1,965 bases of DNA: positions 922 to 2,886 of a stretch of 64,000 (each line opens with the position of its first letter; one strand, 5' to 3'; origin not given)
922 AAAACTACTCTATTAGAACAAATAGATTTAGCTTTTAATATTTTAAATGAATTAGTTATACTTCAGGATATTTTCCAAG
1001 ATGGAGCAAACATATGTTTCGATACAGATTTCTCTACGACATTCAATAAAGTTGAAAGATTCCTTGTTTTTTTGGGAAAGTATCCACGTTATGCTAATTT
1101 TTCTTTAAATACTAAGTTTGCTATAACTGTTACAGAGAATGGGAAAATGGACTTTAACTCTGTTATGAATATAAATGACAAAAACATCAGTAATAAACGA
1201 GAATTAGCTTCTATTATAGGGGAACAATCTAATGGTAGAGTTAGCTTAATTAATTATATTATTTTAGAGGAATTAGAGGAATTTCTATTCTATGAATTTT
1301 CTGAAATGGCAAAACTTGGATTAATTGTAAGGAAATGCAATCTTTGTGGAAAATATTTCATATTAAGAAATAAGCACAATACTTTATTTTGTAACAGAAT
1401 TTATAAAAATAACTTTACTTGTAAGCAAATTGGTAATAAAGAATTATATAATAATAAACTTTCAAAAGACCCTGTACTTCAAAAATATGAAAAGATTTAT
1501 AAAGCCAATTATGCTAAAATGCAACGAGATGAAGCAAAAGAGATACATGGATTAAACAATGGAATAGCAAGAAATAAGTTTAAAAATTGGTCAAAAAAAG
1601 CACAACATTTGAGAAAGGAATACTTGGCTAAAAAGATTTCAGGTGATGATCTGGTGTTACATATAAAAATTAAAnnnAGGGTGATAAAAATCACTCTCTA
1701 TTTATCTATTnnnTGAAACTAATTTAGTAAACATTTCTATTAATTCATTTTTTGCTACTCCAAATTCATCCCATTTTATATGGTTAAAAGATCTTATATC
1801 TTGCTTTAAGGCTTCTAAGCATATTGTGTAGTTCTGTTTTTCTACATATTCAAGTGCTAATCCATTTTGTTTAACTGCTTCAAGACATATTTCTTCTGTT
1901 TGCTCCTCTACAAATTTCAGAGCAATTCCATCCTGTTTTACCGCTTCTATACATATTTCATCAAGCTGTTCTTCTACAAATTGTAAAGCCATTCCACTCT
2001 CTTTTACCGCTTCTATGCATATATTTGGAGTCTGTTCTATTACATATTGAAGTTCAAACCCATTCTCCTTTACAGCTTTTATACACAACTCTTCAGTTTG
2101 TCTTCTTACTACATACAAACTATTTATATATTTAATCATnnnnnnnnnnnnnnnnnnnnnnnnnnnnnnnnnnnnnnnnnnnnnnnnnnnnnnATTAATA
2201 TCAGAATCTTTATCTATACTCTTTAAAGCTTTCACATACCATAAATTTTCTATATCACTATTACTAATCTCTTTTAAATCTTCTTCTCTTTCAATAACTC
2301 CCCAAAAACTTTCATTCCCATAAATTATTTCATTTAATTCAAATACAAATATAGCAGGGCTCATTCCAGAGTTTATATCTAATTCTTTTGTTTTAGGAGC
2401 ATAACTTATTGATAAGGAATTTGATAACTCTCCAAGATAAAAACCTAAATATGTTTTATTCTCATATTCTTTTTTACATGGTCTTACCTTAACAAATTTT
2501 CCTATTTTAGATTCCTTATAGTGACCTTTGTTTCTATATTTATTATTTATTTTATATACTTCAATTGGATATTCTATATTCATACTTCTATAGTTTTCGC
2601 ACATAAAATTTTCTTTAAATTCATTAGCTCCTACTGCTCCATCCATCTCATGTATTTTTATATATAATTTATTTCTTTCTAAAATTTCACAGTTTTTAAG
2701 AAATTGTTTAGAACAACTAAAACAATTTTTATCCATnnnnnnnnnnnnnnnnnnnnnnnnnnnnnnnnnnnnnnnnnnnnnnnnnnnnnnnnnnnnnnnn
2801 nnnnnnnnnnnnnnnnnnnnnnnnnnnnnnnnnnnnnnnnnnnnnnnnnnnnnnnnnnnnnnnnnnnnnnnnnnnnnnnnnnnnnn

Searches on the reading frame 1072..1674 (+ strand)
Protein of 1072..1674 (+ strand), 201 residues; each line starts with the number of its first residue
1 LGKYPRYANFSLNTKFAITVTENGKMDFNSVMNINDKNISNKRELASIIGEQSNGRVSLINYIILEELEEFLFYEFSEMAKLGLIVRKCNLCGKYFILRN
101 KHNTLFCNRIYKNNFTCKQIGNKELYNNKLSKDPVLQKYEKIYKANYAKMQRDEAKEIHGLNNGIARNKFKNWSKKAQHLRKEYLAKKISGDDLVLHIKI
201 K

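Call 5: search_protein_families(library=pfam, max_evalue=1, proteins=[window:1072-1674:+])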
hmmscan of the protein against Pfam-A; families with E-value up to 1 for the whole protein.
window:1072-1674:+ (201 aa): 1 family
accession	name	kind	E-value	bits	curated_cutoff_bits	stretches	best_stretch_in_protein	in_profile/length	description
PF19553.4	DUF6076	-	1e-18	68.1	23.5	1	46-186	11-143/168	Family of unknown function (DUF6076)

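Call 6: search_protein_families(library=phrogs, max_evalue=0.01, proteins=[window:1072-1674:+])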
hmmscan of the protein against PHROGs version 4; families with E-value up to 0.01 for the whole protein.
window:1072-1674:+ (201 aa): 0 families

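Call 19: search_protein_families(library=padloc, max_evalue=0.1, proteins=[window:1072-1674:+])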
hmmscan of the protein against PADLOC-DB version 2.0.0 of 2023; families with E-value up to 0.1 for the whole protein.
window:1072-1674:+ (201 aa): 1 family
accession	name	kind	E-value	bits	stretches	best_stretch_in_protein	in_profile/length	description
PDLC04681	PDC-M49B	-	0.019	13.4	1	119-176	14-70/94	-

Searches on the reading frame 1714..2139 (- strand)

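Call 5: search_protein_families(library=pfam, max_evalue=1, proteins=[window:1714-2139:-])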
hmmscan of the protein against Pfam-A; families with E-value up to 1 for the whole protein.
window:1714-2139:- (142 aa): 2 families
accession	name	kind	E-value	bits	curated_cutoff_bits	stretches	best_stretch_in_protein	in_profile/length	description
PF13475.11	DUF4116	-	2.7e-23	81.7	24.9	3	82-122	2-45/49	Domain of unknown function (DUF4116)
PF22154.2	SelB_WH2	-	0.0026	18.5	26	1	108-138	4-36/62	Elongation factor SelB, second winged-helix domain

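Call 6: search_protein_families(library=phrogs, max_evalue=0.01, proteins=[window:1714-2139:-])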
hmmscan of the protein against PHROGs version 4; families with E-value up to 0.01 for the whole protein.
window:1714-2139:- (142 aa): 6 families
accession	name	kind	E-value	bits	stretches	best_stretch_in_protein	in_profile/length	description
phrog_5925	-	unknown function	5.7e-17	62.9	2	12-84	106-177/228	-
phrog_17056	-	unknown function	9.2e-16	59.2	1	5-122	284-401/420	-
phrog_31839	-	unknown function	3.1e-08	33.8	1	14-101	260-356/421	-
phrog_22840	-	unknown function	4.5e-05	24.4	0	47-77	9-39/60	-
phrog_30057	-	unknown function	0.0018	19.7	0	81-103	23-45/92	-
phrog_25923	-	unknown function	0.0056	16.9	0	73-122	263-312/366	-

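Call 19: search_protein_families(library=padloc, max_evalue=0.1, proteins=[window:1714-2139:-])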
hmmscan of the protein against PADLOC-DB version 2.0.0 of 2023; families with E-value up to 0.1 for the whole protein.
window:1714-2139:- (142 aa): 0 families

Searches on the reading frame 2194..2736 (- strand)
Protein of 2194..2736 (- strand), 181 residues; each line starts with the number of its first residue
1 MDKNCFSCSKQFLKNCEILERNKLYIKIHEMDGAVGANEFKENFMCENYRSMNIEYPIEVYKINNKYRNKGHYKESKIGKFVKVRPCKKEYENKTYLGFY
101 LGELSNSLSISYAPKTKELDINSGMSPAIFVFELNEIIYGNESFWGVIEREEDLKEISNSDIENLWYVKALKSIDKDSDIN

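Call 5: search_protein_families(library=pfam, max_evalue=1, proteins=[window:2194-2736:-])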
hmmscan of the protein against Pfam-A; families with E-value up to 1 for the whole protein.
window:2194-2736:- (181 aa): 0 families

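Call 6: search_protein_families(library=phrogs, max_evalue=0.01, proteins=[window:2194-2736:-])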
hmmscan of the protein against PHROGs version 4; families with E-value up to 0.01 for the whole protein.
window:2194-2736:- (181 aa): 0 families

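Call 7: search_protein_families(library=ncbifam, max_evalue=0.1, proteins=[window:2194-2736:-])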
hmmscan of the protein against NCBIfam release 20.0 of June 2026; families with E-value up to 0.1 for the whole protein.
window:2194-2736:- (181 aa): 0 families

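Call 19: search_protein_families(library=padloc, max_evalue=0.1, proteins=[window:2194-2736:-])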
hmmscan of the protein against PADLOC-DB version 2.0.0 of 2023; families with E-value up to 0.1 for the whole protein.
window:2194-2736:- (181 aa): 0 families

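Call 57: search_dna_similar(query=window:2194-2736:-, collection=plasmids, mode=protein, max_evalue=0.01)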
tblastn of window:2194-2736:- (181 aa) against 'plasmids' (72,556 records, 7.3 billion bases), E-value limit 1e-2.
Records with a match: 7; places in all: 7; records where one place covers at least 80% of the query: 3.
Best place of each record, by identity: >=99% 1; 80-90% 1; <60% 5.
By first word of the organism name: Clostridioides 2; Alkaliphilus 1; Bacillus 1; Brevibacillus 1; Aneurinibacillus 1; Chondrinema 1.
By predicted mobility (MOB-suite, as given by PLSDB): non-mobilizable 7.
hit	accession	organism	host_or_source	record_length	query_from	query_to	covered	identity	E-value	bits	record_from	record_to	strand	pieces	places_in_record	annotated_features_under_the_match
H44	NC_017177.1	Clostridioides difficile BI1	Homo sapiens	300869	1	181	100%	100.0%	1e-114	364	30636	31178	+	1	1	hypothetical protein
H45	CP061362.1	Clostridioides sp. ES-W-0016-02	water,pond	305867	1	176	97%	88.6%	1e-97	315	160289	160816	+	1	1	hypothetical protein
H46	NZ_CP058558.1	Alkaliphilus sp. B6464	-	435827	1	176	97%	54.5%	1e-52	186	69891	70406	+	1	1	hypothetical protein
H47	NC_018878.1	Bacillus thuringiensis Bt407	-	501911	39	174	75%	46.0%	2e-30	123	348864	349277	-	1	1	hypothetical protein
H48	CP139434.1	Brevibacillus halotolerans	cell culture,freshwater soil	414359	46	176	72%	47.4%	5e-31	124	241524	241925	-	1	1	hypothetical protein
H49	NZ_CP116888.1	Aneurinibacillus sp. Ricciae_BoGa-3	whole organism,Plant material,Lab grown ...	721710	46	174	71%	42.7%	9e-20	121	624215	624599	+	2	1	hypothetical protein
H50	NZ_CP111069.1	Chondrinema litorale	Seaweed,red alga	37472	76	171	53%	46.9%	5e-19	91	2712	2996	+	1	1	hypothetical protein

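Call 58: search_dna_similar(query=window:2194-2736:-, collection=phages, mode=protein, max_evalue=0.01)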
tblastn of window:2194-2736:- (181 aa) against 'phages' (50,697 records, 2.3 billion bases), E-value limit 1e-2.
No match.

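Call 59: search_protein_families(library=pfam, max_evalue=5, proteins=[window:2194-2736:-])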
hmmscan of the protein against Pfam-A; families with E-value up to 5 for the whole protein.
window:2194-2736:- (181 aa): 0 families

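Call 60: get_annotated_region(hit=H46, flank=5000)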
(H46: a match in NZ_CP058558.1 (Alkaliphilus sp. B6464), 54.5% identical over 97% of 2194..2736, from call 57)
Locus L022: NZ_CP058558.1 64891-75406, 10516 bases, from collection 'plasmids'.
description: Alkaliphilus sp. B6464 plasmid pB6464, complete sequence
organism: Alkaliphilus sp. B6464 (NCBI taxid 2731219)
taxonomy: Bacteria; Bacillota; Clostridia; Peptostreptococcales; Natronincolaceae; Alkaliphilus; Alkaliphilus sp. B6464
host: -; source: -; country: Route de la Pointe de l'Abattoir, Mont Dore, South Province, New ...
typing (MOB-suite, as given by PLSDB): non-mobilizable
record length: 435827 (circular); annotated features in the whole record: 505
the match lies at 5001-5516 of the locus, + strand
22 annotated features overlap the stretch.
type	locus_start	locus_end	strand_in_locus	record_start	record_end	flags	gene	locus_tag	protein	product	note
CDS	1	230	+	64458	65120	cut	-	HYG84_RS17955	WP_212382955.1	TIGR00266 family protein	-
CDS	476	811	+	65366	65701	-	-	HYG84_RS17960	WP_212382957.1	hypothetical protein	-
CDS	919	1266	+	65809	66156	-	-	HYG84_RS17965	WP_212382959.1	hypothetical protein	-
CDS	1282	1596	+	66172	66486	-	-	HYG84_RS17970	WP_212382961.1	hypothetical protein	-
CDS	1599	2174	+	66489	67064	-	-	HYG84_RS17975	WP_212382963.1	hypothetical protein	-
CDS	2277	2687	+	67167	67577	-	-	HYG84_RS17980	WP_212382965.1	hypothetical protein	-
CDS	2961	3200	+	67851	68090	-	-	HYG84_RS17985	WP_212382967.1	hypothetical protein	-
CDS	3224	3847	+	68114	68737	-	-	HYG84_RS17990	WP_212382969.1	DUF5052 family protein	-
CDS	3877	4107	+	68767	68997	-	-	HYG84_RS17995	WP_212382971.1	hypothetical protein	-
CDS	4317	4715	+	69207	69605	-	-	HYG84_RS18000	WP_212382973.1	hypothetical protein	-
CDS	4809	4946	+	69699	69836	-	-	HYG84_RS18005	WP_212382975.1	hypothetical protein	-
CDS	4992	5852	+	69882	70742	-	-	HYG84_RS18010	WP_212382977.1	hypothetical protein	-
CDS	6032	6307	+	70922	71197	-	-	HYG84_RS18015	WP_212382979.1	hypothetical protein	-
CDS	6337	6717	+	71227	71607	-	-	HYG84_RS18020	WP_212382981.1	hypothetical protein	-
CDS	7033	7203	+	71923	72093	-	-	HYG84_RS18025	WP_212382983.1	helix-turn-helix domain-containing protein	-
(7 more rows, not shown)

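Call 61: get_annotated_region(hit=H47, flank=4000)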
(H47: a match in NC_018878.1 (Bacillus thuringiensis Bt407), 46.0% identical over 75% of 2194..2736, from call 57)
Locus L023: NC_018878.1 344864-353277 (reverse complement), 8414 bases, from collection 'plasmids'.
description: Bacillus thuringiensis Bt407 plasmid BTB_502p, complete sequence
organism: Bacillus thuringiensis Bt407 (NCBI taxid 527021)
taxonomy: Bacteria; Bacillota; Bacilli; Bacillales; Bacillaceae; Bacillus; Bacillus thuringiensis; Bacillus thuringiensis Bt407
host: -; source: -; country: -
typing (MOB-suite, as given by PLSDB): non-mobilizable; replicon rep_cluster_18; mating-pair formation MPF_T
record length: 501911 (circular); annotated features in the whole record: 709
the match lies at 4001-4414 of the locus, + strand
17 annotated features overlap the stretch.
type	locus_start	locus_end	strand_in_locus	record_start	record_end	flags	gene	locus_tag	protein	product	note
CDS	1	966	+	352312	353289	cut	-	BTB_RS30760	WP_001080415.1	hypothetical protein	-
CDS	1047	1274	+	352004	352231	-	-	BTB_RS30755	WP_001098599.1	hypothetical protein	-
CDS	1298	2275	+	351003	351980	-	-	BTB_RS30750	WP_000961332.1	hypothetical protein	-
CDS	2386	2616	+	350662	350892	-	-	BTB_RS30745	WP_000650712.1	hypothetical protein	-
CDS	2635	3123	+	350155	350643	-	-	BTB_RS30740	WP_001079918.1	hypothetical protein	-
CDS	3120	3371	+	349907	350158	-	-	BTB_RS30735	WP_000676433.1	hypothetical protein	-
CDS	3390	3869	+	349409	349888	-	-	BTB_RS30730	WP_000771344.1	hypothetical protein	-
CDS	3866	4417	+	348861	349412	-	-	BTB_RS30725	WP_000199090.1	hypothetical protein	-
CDS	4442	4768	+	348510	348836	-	-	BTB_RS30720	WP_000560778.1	hypothetical protein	-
CDS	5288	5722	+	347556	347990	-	-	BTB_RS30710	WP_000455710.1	hypothetical protein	-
CDS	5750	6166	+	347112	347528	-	-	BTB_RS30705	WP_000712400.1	hypothetical protein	-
CDS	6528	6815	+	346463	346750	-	-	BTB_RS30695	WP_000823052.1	hypothetical protein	-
CDS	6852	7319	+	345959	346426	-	-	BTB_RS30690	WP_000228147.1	hypothetical protein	-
CDS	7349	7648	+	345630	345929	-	-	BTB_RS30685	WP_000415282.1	hypothetical protein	-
CDS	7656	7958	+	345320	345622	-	-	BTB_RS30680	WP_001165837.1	hypothetical protein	-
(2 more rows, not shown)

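Call 62: get_annotated_region(hit=H48, flank=4000)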
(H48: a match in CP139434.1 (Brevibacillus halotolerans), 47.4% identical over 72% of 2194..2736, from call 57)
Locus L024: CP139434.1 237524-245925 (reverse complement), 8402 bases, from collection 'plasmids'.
description: Brevibacillus halotolerans strain B-4359 plasmid unnamed1, complete sequence
organism: Brevibacillus halotolerans (NCBI taxid 1507437)
taxonomy: Bacteria; Bacillota; Bacilli; Bacillales; Paenibacillaceae; Brevibacillus; Brevibacillus halotolerans
host: -; source: cell culture,freshwater soil; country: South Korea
typing (MOB-suite, as given by PLSDB): non-mobilizable; mating-pair formation MPF_F
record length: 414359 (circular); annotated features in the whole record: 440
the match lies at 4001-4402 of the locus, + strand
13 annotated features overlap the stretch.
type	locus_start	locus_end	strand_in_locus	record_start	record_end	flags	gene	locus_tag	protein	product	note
CDS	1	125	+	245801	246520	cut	-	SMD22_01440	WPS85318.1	MjaI family restriction endonuclease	-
CDS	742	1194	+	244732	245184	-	-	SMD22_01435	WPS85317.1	hypothetical protein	-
CDS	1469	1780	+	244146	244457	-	-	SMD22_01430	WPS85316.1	hypothetical protein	-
CDS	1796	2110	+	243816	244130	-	-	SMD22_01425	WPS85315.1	hypothetical protein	-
CDS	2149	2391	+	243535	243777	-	-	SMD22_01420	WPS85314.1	hypothetical protein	-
CDS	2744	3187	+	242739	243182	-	-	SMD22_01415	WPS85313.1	hypothetical protein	-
CDS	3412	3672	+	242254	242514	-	-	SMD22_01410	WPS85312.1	hypothetical protein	-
CDS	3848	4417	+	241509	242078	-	-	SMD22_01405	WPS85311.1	hypothetical protein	-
CDS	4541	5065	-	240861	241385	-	-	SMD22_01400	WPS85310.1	hypothetical protein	-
CDS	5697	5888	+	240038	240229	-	-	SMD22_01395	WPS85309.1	hypothetical protein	-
CDS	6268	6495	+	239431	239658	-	-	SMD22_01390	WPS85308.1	hypothetical protein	-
CDS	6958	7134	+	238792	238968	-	-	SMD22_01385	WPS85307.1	hypothetical protein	-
CDS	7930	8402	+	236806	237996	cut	-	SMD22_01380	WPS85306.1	transposase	-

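Call 72: find_homologous_proteins(query=window:2194-2736:-, max_evalue=0.001)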
Query window:2194-2736:- (181 aa): 77 proteins with E <= 0.001 among 104 candidates.
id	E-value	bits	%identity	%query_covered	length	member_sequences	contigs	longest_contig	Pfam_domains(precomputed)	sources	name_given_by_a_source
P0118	2.1e-109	381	98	97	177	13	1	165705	-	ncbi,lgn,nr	ncbi:TPA: hypothetical protein KOB88_001930 [Clostridioides difficile]|nr:hypothetical protein [Clos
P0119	1.2e-97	343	89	97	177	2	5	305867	-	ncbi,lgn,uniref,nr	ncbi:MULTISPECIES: hypothetical protein [unclassified Clostridioides]|uniref:hypothetical protein n=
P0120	4.4e-54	201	55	96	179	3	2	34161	-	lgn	-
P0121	1.3e-53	199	54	95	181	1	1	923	-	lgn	-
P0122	2.8e-53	198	56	95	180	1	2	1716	-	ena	-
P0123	4.9e-53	198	55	97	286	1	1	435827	-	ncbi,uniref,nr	ncbi:hypothetical protein [Alkaliphilus sp. B6464]|uniref:hypothetical protein n=1 Tax=Alkaliphilus 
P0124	7.8e-53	197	55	96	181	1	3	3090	-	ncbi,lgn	-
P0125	1.5e-52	196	57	96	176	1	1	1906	-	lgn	-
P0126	2.2e-52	195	55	96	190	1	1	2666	-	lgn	-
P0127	3.6e-52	195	55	96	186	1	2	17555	-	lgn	-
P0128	5.8e-52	194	54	98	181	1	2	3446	-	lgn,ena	-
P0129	6.2e-52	194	53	95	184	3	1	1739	-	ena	-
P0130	9.5e-52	193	52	98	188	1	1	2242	-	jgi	jgi:hypothetical protein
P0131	2.6e-50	189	53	99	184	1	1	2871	-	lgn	-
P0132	2.9e-50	189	53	96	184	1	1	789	-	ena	-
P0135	2.0e-49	186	52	95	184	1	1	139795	-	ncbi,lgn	-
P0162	1.5e-46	176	50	96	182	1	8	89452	-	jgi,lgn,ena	-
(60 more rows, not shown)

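Call 74: find_encoding_contigs(protein=P0120, flank=4000, max_places=2)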
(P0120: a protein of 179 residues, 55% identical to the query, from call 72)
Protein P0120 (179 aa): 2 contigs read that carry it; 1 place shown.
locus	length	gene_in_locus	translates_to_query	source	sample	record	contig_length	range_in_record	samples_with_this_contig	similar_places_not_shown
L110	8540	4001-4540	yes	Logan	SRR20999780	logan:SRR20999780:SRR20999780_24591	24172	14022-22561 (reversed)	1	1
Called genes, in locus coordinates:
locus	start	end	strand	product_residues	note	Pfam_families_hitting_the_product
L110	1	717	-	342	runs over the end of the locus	PF07501:G5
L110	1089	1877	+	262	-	PF18406:DUF1281_C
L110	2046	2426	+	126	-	-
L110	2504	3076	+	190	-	-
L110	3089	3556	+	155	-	-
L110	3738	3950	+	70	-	-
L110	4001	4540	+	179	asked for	-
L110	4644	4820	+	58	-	-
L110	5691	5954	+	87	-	-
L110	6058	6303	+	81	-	-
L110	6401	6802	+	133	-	-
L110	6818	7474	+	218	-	-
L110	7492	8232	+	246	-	-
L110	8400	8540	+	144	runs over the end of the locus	PF00692:dUTPase, PF22769:DCD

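Call 75: find_encoding_contigs(protein=P0135, flank=4000, max_places=2)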
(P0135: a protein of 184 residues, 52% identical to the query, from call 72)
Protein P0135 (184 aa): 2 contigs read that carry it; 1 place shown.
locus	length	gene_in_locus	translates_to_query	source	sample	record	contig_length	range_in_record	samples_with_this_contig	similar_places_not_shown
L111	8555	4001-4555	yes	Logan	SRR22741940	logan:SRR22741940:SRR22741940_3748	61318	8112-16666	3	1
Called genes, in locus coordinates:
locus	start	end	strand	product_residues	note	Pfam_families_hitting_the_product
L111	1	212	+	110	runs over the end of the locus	-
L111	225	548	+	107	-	-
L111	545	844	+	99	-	-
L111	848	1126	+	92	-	-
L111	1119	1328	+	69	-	-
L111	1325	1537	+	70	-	-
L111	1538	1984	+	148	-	PF00436:SSB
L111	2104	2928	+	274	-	PF01507:PAPS_reduct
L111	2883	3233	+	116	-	-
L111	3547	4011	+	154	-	PF06356:DUF1064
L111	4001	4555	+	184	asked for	-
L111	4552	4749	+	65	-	-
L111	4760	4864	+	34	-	-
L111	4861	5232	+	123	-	PF04448:DUF551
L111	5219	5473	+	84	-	-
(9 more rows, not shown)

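Call 76: find_encoding_contigs(protein=P0162, flank=4000, max_places=3)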
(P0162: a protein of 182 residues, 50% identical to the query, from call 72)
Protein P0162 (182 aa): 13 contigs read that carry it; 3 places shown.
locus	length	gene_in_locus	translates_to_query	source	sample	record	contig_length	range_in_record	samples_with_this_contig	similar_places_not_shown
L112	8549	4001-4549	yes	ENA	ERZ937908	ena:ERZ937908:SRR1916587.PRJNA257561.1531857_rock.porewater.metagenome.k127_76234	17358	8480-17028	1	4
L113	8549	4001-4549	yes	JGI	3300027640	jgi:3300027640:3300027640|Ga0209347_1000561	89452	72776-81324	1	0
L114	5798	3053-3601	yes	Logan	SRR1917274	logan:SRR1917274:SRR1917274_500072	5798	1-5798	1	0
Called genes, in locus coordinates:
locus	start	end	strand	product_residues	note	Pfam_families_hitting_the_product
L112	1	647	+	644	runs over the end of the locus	PF14284:PcfJ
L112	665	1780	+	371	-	PF11300:DUF3102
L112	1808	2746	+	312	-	PF07261:DnaB_2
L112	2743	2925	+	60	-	-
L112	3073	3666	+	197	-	PF03838:RecU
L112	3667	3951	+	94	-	-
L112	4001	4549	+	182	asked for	-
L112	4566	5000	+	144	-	-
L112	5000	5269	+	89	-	-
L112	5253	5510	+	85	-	-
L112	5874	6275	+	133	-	-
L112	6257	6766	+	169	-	-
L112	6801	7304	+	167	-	-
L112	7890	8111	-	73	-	-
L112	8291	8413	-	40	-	-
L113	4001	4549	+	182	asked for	-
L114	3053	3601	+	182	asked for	-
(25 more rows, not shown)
